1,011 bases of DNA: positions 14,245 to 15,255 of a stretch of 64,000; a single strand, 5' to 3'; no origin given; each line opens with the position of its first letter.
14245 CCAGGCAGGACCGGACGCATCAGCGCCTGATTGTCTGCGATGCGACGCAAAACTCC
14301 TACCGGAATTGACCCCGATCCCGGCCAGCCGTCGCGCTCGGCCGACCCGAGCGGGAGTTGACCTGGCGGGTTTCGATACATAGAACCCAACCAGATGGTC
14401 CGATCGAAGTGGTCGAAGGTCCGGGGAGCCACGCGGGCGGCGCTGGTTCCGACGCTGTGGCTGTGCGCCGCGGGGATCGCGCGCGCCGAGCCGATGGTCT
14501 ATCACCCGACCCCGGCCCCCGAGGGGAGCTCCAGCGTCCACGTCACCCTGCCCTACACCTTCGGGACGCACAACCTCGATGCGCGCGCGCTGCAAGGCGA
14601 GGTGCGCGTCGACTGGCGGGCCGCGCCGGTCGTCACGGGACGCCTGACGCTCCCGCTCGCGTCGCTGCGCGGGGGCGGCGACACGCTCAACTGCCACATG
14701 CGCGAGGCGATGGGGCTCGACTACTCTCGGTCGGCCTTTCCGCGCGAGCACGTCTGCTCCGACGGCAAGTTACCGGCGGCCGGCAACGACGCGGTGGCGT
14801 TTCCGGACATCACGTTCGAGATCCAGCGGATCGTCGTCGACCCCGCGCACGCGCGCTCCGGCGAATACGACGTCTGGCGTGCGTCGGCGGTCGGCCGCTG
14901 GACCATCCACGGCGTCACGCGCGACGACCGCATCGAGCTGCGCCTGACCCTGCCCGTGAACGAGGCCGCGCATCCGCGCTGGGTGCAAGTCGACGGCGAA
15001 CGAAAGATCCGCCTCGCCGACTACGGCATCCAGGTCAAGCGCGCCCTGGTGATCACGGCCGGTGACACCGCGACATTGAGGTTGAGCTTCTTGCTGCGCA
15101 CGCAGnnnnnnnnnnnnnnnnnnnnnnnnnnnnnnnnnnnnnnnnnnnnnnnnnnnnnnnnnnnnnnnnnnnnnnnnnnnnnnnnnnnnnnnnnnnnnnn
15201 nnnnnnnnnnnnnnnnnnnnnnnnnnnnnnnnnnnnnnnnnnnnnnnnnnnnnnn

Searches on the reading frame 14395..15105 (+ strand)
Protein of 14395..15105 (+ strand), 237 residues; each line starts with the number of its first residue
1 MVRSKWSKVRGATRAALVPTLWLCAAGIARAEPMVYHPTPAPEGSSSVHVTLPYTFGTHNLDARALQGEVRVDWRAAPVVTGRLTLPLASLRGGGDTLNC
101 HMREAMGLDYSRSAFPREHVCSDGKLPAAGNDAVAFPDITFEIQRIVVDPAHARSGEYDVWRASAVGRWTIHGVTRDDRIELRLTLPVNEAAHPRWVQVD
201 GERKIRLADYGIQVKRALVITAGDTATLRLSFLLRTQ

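Call 11: search_protein_families(library=pfam, proteins=[window:14395-15105:+], max_evalue=0.001)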
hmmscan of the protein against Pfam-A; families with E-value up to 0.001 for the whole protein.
window:14395-15105:+ (237 aa): 1 family
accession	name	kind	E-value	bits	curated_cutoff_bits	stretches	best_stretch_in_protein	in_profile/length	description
PF04264.18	YceI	-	4.1e-08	34.2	23.7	1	68-231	31-147/150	YceI-like domain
